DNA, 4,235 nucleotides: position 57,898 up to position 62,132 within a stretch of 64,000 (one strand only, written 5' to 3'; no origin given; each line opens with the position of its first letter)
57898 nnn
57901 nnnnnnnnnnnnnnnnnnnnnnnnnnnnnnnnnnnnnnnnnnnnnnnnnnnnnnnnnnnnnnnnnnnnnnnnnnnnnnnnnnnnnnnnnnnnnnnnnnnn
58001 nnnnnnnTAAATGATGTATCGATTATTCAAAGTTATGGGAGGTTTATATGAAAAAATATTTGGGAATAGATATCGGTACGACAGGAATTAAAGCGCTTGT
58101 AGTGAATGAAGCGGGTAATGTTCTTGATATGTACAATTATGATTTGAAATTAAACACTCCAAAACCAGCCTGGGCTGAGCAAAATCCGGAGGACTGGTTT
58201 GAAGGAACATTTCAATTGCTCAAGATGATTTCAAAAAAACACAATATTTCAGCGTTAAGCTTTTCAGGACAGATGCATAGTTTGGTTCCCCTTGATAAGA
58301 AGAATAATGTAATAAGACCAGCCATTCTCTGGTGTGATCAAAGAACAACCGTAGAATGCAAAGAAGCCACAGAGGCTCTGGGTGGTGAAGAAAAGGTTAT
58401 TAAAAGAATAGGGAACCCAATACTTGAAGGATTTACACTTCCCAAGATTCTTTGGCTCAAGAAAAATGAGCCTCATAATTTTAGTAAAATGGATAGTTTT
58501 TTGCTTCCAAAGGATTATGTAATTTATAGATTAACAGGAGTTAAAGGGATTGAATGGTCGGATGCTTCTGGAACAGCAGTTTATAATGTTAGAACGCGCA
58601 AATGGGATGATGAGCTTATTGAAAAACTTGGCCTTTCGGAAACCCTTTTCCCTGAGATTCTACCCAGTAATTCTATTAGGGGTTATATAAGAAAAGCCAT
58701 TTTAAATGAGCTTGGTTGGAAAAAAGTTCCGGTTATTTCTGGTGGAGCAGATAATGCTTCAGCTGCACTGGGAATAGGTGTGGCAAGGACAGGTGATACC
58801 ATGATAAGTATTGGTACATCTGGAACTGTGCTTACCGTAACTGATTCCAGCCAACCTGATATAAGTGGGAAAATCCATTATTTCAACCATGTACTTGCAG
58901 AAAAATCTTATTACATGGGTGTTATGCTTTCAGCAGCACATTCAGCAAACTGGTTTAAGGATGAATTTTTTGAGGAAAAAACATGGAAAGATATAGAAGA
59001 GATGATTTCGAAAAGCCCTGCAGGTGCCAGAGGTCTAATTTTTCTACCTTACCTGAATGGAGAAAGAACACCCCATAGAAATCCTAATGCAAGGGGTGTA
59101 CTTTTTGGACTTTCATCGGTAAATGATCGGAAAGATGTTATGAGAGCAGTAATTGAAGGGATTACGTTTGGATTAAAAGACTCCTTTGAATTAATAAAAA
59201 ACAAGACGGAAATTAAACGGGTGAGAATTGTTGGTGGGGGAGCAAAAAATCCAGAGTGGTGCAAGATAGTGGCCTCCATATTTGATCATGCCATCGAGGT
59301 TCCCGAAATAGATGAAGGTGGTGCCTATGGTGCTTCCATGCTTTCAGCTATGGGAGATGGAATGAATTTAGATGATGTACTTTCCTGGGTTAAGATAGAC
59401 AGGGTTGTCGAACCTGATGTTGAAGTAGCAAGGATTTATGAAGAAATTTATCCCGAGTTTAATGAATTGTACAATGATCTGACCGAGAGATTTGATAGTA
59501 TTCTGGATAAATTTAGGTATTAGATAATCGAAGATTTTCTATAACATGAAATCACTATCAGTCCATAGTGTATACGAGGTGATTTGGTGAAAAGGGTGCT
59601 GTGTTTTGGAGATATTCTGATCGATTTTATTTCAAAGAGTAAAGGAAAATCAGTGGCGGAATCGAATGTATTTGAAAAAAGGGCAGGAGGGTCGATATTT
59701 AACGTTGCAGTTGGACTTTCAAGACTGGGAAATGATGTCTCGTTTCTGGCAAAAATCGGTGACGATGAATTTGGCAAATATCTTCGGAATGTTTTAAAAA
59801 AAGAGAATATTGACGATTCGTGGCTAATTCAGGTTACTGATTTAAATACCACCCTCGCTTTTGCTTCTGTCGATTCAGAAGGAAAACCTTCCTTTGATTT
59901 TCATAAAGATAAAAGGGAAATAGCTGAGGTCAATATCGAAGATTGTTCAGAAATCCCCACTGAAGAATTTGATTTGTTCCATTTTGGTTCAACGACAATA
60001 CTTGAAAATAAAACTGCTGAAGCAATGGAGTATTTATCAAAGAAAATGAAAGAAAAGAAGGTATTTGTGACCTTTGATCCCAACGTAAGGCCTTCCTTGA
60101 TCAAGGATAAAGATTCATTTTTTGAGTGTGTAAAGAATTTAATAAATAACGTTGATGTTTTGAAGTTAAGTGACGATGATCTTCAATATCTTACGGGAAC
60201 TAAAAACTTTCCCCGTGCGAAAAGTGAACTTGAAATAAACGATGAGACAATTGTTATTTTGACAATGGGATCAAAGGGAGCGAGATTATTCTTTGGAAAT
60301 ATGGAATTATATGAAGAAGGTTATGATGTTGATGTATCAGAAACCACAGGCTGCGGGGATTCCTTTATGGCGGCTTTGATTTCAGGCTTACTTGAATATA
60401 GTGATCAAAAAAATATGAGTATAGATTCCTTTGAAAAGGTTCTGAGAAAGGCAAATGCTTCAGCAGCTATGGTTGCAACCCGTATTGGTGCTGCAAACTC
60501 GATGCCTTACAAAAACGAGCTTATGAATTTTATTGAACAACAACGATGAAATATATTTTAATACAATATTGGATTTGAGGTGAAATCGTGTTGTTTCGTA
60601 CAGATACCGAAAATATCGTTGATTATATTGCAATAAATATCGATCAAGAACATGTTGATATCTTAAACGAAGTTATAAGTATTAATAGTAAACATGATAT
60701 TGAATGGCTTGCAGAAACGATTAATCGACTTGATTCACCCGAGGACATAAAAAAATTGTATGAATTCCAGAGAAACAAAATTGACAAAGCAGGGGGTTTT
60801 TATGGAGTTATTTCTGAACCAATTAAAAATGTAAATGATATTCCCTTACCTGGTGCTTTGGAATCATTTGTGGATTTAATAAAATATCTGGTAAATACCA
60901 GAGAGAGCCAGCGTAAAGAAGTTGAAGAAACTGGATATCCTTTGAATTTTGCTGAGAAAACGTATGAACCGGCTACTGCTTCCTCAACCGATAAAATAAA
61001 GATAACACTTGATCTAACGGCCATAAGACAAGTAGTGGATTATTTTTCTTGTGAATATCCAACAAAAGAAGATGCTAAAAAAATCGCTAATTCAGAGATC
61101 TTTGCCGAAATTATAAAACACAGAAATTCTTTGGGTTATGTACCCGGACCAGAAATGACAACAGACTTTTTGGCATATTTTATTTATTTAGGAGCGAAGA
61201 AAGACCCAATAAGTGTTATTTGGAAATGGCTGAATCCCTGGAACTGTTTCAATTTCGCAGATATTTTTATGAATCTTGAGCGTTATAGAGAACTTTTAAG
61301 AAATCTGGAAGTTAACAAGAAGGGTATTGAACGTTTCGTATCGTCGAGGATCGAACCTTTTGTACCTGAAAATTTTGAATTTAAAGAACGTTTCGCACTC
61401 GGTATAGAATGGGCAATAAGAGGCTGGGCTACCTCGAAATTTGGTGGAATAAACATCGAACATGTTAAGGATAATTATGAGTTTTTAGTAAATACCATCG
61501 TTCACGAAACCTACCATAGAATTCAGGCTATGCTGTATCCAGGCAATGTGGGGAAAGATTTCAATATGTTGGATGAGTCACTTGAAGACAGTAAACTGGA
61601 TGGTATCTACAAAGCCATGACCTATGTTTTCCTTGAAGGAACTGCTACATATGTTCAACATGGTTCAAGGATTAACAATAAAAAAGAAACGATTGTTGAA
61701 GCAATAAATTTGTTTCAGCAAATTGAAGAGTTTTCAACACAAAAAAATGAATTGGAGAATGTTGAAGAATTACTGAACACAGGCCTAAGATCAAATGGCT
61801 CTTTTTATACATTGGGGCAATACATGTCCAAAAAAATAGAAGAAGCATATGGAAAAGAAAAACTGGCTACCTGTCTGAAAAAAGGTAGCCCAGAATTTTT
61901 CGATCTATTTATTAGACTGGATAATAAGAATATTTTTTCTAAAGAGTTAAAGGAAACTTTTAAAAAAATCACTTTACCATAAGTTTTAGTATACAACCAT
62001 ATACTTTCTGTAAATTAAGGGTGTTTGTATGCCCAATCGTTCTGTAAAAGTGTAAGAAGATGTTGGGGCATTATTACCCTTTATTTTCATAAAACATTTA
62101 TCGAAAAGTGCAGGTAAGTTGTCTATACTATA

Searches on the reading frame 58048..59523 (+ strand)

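Call 77: search_protein_families(library=pfam, proteins=[window:58048-59523:+], max_evalue=0.00001)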
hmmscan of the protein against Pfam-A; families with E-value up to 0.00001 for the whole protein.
window:58048-59523:+ (491 aa): 2 families
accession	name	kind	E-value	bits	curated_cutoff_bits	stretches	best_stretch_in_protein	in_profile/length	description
PF00370.27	FGGY_N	-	3.1e-69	233.7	28.8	1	4-242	2-245/245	FGGY family of carbohydrate kinases, N-terminal domain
PF02782.22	FGGY_C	-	4e-33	115.3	27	1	252-435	2-196/198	FGGY family of carbohydrate kinases, C-terminal domain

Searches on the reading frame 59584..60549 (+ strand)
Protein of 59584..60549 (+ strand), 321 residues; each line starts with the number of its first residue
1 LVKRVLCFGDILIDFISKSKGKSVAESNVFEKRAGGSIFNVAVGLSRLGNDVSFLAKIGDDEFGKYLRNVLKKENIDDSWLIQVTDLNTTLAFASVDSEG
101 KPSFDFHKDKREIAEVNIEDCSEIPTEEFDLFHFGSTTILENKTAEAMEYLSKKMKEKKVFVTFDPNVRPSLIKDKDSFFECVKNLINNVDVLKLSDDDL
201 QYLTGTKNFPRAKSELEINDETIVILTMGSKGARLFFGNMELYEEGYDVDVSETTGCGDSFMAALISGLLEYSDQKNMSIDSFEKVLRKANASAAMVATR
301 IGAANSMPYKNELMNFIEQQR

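Call 77: search_protein_families(library=pfam, proteins=[window:59584-60549:+], max_evalue=0.00001)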
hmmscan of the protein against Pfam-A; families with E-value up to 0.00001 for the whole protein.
window:59584-60549:+ (321 aa): 1 family
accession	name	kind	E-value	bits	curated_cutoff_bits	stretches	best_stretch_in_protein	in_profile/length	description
PF00294.29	PfkB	-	3.5e-52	178.1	25.8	1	3-308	2-300/302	pfkB family carbohydrate kinase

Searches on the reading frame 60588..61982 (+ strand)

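Call 77: search_protein_families(library=pfam, proteins=[window:60588-61982:+], max_evalue=0.00001)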
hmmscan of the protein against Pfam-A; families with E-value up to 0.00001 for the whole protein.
window:60588-61982:+ (464 aa): 1 family
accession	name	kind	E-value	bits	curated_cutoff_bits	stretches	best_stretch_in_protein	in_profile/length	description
PF18958.6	DUF5700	-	1.1e-17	64.7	25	1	222-444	51-277/283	Putative zinc dependent peptidase (DUF5700)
